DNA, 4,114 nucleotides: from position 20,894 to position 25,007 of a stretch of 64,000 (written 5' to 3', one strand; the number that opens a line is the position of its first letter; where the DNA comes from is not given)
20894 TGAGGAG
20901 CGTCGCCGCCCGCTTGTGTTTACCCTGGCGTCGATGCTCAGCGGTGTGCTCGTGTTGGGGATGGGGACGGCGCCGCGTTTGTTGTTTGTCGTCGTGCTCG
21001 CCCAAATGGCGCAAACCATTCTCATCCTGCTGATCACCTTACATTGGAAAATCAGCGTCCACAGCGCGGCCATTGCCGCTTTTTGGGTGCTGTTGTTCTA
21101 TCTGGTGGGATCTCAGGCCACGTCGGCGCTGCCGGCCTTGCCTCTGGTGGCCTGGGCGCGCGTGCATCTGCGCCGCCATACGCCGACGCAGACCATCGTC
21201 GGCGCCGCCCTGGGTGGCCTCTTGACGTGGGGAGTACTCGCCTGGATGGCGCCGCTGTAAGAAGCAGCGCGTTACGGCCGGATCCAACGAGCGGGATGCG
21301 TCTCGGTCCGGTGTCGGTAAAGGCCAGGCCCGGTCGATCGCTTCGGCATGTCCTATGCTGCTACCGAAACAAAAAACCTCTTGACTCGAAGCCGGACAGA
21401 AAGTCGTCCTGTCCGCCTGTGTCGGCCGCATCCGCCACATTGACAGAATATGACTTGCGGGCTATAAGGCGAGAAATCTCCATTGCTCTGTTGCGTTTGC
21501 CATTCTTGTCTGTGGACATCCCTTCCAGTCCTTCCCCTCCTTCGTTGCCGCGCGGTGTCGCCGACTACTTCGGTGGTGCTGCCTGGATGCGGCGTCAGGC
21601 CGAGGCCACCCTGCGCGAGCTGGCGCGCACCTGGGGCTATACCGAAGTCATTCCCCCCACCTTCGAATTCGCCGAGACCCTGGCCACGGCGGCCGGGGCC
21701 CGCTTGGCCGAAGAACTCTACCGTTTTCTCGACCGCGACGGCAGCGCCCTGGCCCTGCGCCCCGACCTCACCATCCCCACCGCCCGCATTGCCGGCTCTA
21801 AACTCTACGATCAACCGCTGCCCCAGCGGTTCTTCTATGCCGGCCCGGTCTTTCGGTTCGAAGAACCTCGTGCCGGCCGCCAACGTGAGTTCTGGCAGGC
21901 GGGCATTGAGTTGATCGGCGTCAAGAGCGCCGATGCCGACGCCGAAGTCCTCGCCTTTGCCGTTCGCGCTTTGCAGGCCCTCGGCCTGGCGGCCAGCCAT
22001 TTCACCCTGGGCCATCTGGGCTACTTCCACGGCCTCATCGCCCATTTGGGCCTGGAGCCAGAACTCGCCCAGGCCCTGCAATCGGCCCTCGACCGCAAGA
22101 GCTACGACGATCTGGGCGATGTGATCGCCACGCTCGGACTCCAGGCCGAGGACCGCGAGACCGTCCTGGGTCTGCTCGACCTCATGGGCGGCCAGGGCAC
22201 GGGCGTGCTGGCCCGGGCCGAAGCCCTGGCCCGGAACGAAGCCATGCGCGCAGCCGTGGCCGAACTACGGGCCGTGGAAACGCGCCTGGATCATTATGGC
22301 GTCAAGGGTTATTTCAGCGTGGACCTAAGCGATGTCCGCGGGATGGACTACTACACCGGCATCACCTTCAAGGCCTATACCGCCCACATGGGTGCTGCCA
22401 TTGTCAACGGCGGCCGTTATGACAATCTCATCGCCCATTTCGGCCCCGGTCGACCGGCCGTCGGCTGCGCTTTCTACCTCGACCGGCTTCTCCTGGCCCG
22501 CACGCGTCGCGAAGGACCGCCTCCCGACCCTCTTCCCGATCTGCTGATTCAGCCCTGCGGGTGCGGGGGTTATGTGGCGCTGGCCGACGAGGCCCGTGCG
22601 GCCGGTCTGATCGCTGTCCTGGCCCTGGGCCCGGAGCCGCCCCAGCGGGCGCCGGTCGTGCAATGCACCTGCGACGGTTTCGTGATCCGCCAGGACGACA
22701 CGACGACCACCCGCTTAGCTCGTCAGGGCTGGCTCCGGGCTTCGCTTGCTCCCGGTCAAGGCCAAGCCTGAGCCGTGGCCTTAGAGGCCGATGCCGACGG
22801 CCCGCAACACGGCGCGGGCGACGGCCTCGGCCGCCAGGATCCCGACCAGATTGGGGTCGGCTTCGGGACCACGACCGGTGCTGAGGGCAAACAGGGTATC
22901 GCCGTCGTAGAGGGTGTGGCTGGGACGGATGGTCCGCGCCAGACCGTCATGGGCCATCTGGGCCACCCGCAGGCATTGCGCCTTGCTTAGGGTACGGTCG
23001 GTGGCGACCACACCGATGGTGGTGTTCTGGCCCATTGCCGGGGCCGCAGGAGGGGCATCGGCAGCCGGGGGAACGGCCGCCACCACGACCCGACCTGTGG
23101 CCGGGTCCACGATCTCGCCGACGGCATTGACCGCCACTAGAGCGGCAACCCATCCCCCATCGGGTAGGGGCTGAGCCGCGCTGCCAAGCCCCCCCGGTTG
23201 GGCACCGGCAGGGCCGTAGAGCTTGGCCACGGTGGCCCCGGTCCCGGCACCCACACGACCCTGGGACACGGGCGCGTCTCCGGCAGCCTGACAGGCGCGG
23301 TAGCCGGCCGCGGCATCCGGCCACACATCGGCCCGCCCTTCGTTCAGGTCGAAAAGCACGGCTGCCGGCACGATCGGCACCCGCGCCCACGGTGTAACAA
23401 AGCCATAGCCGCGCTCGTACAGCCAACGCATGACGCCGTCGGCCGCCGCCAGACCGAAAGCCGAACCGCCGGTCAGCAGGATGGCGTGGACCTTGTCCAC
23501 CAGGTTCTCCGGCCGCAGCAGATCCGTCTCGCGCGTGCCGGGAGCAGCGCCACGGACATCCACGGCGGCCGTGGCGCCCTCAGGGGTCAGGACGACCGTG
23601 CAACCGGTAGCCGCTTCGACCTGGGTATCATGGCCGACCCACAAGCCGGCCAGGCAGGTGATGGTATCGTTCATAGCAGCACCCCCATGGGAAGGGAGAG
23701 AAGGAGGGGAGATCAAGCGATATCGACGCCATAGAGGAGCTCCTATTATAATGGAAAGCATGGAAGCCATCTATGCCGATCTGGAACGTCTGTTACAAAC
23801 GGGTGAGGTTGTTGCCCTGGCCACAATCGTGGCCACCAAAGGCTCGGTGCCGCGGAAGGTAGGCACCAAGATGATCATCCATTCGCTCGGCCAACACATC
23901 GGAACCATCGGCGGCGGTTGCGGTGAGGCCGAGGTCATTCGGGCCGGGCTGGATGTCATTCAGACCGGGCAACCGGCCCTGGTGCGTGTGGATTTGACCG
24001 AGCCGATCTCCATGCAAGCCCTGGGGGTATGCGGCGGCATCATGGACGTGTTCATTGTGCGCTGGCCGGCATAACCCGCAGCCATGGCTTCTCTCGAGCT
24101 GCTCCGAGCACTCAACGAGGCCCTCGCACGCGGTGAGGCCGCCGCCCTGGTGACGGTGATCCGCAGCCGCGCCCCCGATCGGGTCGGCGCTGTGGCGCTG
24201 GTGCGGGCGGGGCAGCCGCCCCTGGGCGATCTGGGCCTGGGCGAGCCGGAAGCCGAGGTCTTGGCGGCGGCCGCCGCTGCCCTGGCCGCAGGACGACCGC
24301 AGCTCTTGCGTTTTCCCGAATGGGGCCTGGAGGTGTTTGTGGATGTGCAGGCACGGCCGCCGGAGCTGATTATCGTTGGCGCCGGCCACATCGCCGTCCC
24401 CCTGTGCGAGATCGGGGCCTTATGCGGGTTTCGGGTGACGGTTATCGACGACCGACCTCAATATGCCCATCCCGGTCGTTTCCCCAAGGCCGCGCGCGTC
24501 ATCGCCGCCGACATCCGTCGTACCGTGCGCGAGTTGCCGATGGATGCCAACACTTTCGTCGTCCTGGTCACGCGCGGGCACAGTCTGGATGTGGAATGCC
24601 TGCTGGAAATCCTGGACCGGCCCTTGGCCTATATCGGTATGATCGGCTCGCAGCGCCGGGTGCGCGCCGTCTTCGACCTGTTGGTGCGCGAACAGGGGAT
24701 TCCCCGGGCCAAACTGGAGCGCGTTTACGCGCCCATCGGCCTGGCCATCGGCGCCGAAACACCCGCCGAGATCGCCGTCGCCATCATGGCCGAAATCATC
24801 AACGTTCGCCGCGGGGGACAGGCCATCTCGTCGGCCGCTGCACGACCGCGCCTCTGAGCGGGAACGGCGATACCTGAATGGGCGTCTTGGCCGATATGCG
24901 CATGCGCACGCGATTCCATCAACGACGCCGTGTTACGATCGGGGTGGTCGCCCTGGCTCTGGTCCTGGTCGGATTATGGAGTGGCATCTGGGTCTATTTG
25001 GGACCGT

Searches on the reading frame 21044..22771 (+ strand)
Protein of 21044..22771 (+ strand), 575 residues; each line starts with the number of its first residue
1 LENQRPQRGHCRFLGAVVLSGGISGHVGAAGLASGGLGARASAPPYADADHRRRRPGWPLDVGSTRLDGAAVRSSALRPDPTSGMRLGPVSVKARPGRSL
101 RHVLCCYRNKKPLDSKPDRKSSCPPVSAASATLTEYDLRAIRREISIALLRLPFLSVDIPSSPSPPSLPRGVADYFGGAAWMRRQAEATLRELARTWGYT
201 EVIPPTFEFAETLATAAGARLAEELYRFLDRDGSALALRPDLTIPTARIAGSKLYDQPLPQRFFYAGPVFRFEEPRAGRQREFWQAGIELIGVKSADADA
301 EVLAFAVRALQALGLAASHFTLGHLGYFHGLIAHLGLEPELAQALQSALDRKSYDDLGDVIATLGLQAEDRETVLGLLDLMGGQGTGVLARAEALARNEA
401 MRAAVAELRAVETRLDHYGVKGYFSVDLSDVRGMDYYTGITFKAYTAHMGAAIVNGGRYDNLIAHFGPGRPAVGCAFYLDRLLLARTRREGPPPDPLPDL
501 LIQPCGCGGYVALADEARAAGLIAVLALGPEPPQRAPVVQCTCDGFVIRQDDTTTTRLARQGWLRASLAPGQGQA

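Call 67: search_protein_families(library=ncbifam, proteins=[window:21044-22771:+], max_evalue=0.00001)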
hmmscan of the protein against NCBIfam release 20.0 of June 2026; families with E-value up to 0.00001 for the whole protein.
window:21044-22771:+ (575 aa): 22 families
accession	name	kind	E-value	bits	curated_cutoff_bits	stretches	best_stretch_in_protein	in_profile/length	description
TIGR00443.1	hisZ_biosyn_reg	equivalog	4.6e-94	315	271.65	1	180-486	8-312/314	ATP phosphoribosyltransferase regulatory subunit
NF008942.0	PRK12292.2-5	equivalog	3.5e-80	269.7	643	1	166-490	9-332/434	ATP phosphoribosyltransferase regulatory subunit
NF008941.0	PRK12292.2-4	equivalog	2.3e-79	267.1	447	1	169-485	10-323/393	ATP phosphoribosyltransferase regulatory subunit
TIGR00442.1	hisS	equivalog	1.9e-69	234.6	286.75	1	168-528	2-358/406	histidine--tRNA ligase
NF008936.0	PRK12292.1-3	equivalog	1.8e-63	214.8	492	1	168-488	7-327/406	ATP phosphoribosyltransferase regulatory subunit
NF009086.0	PRK12421.1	equivalog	7.5e-54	183.1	318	1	168-487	9-328/389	ATP phosphoribosyltransferase regulatory subunit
NF008938.0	PRK12292.1-6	equivalog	1.7e-51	175.5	833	1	169-486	9-324/420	ATP phosphoribosyltransferase regulatory subunit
NF008935.0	PRK12292.1-1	equivalog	2.7e-51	174.7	350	1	168-483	6-314/382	ATP phosphoribosyltransferase regulatory subunit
NF008943.0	PRK12292.3-1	equivalog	5.6e-51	173.8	690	1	161-528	19-363/403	ATP phosphoribosyltransferase regulatory subunit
NF008945.0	PRK12292.3-3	equivalog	1.5e-50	172.3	409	1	169-495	3-313/368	ATP phosphoribosyltransferase regulatory subunit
NF008940.0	PRK12292.2-3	equivalog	2.9e-50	171.2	450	1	179-483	16-317/404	ATP phosphoribosyltransferase regulatory subunit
NF008937.0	PRK12292.1-4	equivalog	1.8e-43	148.9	693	1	169-482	10-321/395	ATP phosphoribosyltransferase regulatory subunit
NF008953.0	PRK12295.1-6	equivalog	2.5e-43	148.5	384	2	186-370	15-194/384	ATP phosphoribosyltransferase regulatory subunit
NF009085.0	PRK12420.1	equivalog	6.9e-35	121.2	540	1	170-506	8-347/426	histidine--tRNA ligase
NF008950.0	PRK12295.1-3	equivalog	1.1e-32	113.9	492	2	180-387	10-207/387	ATP phosphoribosyltransferase regulatory subunit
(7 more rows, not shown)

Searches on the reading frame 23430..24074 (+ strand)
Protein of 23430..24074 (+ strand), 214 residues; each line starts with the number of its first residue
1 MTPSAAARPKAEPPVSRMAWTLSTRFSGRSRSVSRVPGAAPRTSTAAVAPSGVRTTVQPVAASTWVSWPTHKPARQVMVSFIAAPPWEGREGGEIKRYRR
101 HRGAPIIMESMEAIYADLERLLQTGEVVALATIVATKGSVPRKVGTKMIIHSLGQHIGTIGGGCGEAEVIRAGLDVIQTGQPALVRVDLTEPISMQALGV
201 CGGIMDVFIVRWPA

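Call 67: search_protein_families(library=ncbifam, proteins=[window:23430-24074:+], max_evalue=0.00001)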
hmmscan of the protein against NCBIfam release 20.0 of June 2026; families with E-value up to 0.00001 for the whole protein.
window:23430-24074:+ (214 aa): 2 families
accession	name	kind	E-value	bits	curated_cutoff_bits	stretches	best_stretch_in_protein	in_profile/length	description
NF045664.1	XdhC_rel_AOR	equivalog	7.3e-22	78.1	350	1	115-209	2-97/346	XdhC family aldehyde oxidoreductase maturation factor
TIGR02964.1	xanthine_xdhC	equivalog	5.1e-10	39.3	161.6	1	130-210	2-79/246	xanthine dehydrogenase accessory protein XdhC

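Call 68: search_protein_families(library=pfam, proteins=[window:23430-24074:+], max_evalue=0.01)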
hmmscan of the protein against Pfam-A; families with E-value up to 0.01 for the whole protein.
window:23430-24074:+ (214 aa): 1 family
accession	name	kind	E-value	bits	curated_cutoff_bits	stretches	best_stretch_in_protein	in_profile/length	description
PF02625.21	XdhC_CoxI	-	6.7e-23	80.8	24.3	1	122-188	2-68/68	XdhC and CoxI family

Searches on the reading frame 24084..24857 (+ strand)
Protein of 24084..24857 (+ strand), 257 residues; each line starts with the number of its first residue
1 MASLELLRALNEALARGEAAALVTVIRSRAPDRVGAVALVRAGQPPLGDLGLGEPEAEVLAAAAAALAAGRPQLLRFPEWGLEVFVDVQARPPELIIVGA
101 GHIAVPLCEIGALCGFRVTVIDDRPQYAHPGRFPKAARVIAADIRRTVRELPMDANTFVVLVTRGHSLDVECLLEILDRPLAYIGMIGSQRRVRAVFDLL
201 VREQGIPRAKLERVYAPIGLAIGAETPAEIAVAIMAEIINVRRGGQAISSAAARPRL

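Call 67: search_protein_families(library=ncbifam, proteins=[window:24084-24857:+], max_evalue=0.00001)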
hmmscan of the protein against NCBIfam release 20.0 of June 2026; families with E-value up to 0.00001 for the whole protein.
window:24084-24857:+ (257 aa): 2 families
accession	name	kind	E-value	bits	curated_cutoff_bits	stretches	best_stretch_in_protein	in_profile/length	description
NF045664.1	XdhC_rel_AOR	equivalog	2.3e-60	204.7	350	1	83-243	185-345/346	XdhC family aldehyde oxidoreductase maturation factor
TIGR02964.1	xanthine_xdhC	equivalog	4.2e-24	85.5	161.6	1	88-239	96-246/246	xanthine dehydrogenase accessory protein XdhC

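Call 68: search_protein_families(library=pfam, proteins=[window:24084-24857:+], max_evalue=0.01)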
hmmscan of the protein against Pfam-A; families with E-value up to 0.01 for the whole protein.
window:24084-24857:+ (257 aa): 3 families
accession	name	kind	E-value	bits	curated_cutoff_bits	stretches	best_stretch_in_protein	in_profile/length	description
PF13478.12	XdhC_C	-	1.8e-43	148.5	29.7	1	95-238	1-125/125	XdhC Rossmann domain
PF02625.21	XdhC_CoxI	-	4.9e-13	49.2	24.3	1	14-77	2-67/68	XdhC and CoxI family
PF07992.20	Pyr_redox_2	-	0.0027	17.6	26.1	1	91-146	141-194/291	Pyridine nucleotide-disulphide oxidoreductase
